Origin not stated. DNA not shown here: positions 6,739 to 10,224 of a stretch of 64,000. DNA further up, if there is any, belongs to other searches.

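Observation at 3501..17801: Tandem array of three GGDEF-STAND NTPase-TPR paralogs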

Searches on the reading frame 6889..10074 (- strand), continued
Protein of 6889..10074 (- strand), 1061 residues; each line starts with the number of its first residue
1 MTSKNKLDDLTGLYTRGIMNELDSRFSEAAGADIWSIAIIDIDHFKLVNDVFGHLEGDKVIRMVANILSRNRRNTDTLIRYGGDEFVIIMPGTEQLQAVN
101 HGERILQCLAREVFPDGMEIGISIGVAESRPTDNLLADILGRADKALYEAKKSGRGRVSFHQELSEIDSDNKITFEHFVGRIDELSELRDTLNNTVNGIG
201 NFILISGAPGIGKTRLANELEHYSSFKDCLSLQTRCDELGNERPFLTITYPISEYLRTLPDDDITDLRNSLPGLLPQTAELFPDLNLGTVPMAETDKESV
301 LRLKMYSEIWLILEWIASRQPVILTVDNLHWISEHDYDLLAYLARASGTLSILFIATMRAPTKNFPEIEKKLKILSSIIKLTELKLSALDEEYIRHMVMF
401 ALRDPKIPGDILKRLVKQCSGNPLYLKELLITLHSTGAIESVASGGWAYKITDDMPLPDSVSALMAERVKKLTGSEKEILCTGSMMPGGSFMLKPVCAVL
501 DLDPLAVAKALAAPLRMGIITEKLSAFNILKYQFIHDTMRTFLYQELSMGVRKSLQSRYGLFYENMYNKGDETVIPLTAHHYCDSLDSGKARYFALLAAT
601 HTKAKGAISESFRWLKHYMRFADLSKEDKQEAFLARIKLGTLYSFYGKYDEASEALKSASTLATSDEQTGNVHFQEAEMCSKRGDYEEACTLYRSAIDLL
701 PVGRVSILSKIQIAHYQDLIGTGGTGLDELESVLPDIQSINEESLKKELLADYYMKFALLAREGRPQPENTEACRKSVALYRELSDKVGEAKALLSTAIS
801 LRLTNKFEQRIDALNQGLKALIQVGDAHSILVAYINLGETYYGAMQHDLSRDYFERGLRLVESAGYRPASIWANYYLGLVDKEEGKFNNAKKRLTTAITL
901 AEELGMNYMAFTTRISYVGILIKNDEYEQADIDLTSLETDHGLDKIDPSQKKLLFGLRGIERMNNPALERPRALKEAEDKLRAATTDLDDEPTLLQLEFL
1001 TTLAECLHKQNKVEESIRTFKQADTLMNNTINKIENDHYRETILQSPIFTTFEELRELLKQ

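Call 70: fold_search(model_id=the predicted structure, library=pdb)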
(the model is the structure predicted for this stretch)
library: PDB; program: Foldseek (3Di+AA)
matches with E <= 10: 1839; with E <= 0.001: 409
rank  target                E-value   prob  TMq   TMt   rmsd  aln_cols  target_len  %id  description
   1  6mfv_A                3.6e-15  1.00  0.27  0.42  15.0       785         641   16  Crystal structure of the Signal Transduction ATPase with Numerous Domains (STAND) protein with a tetratricopeptide rep (released 2019-02-20)
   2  3ign                  7.0e-10  1.00  0.15  0.89   1.7       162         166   37  Crystal Structure of the GGDEF domain from Marinobacter aquaeolei diguanylate cyclase complexed with c-di-GMP - Northeas (released 2009-08-11)
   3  5m3c_B                9.3e-10  1.00  0.14  0.33  22.4       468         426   17  Structure of the hybrid domain (GGDEF-EAL) of PA0575 from Pseudomonas aeruginosa PAO1 at 2.8 Ang. with GTP and Ca2+ bo (released 2017-12-20)
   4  6et7_B                1.0e-09  1.00  0.14  0.23   1.5       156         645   37  Activated heterodimer of the bacteriophytochrome regulated diguanylyl cyclase variant - S505V A526V - from Idiomarina  (released 2018-06-13)
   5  5llw_A                1.0e-09  1.00  0.14  0.22   1.4       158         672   37  Bacteriophytochrome activated diguanylyl cyclase from Idiomarina species A28L (released 2017-03-15)
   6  5llx_A                1.1e-09  1.00  0.14  0.22   1.5       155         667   37  Bacteriophytochrome activated diguanylyl cyclase from Idiomarina species A28L with GTP bound (released 2017-03-15)
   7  5llw_B                2.1e-09  1.00  0.14  0.22   1.5       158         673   37  Bacteriophytochrome activated diguanylyl cyclase from Idiomarina species A28L (released 2017-03-15)
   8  6tts_B                3.1e-09  1.00  0.15  0.84   3.4       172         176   35  Crystal structure of the GGDEF domain of DgcB from Caulobacter crescentus in complex with c-di-GMP (released 2021-01-13)
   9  6hbz_B                3.5e-09  1.00  0.15  0.56   4.3       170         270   33  Bdellovibrio bacteriovorus DgcB Full-length (released 2019-08-28)
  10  6tts_A                3.5e-09  1.00  0.14  0.85   3.2       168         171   35  Crystal structure of the GGDEF domain of DgcB from Caulobacter crescentus in complex with c-di-GMP (released 2021-01-13)
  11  6ttr_A                3.8e-09  1.00  0.14  0.74   2.9       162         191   36  Crystal Structure of the coiled coil and GGDEF domain of DgcB from Caulobacter crescentus in complex with c-di-GMP (released 2021-01-13)
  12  5m3c_A                4.3e-09  1.00  0.14  0.33  23.4       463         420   18  Structure of the hybrid domain (GGDEF-EAL) of PA0575 from Pseudomonas aeruginosa PAO1 at 2.8 Ang. with GTP and Ca2+ bo (released 2017-12-20)
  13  3tvk                  6.2e-09  1.00  0.14  0.82   3.1       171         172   36  Diguanylate cyclase domain of DgcZ (released 2012-10-03)
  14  5llx_B                7.3e-09  1.00  0.14  0.23   1.5       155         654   37  Bacteriophytochrome activated diguanylyl cyclase from Idiomarina species A28L with GTP bound (released 2017-03-15)
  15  4h54_B                9.0e-09  1.00  0.14  0.54   3.0       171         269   36  Crystal structure of the diguanylate cyclase DgcZ (released 2013-07-03)
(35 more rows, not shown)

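Call 100: search_protein_families(library=padloc, alignment_id=A5, max_evalue=1e-10)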
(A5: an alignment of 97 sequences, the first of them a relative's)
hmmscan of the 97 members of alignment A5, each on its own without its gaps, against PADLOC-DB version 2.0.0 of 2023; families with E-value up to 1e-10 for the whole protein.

A. member 1, L002:48-1829:+ (593 aa): 0 families

B. families by the number of members that match (of 97 scanned): 37 families (the first 25 are shown)
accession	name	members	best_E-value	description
PDLC04786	PDC-S01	2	4.8e-19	-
PDLC00399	SduA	1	1.2e-134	DUF4263 domain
PDLC01995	RtcR_PspF2--CARF_AAA_HTH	1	3.8e-72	-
PDLC00393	SduA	1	3e-70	DUF4263 domain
PDLC00758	Effector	1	3.2e-60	Phospholipase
PDLC00757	Effector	1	1.3e-59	Phospholipase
PDLC00406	SduA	1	4.1e-58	DUF4263 domain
PDLC00384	SduA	1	6.2e-58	DUF4263 domain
PDLC00400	SduA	1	4.5e-42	DUF4263 domain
PDLC00381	SduA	1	4.2e-38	DUF4263 domain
PDLC00380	SduA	1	4.7e-37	DUF4263 domain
PDLC00394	SduA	1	3.8e-33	DUF4263 domain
PDLC01993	RtcR--CARF_AAA_HTH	1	3.3e-29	-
PDLC00392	SduA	1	5.3e-28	DUF4263 domain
PDLC04135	mad3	1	9.8e-28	mads_3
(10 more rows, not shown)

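Call 104: list_cluster_members(proteins=[P0001, P0009, P0007])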
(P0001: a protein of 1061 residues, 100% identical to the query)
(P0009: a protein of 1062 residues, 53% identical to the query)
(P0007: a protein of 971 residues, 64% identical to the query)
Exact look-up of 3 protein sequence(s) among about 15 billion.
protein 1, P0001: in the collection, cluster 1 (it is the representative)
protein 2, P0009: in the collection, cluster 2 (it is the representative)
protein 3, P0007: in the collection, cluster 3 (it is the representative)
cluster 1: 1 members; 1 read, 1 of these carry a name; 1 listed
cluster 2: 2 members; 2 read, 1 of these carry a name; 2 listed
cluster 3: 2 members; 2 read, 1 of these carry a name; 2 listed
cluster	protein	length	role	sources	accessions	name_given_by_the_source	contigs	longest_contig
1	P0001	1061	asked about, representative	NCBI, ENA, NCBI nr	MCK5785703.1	MAG: diguanylate cyclase [Candidatus Sabulitectum sp.] | diguanylate cyclase [Candidatus Sabulitectum sp.]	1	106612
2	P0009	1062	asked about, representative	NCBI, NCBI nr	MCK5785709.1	MAG: diguanylate cyclase [Candidatus Sabulitectum sp.] | diguanylate cyclase [Candidatus Sabulitectum sp.]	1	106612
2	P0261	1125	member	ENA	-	-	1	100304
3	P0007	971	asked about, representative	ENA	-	-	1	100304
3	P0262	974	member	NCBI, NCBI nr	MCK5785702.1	MAG: AAA family ATPase [Candidatus Sabulitectum sp.] | AAA family ATPase [Candidatus Sabulitectum sp.]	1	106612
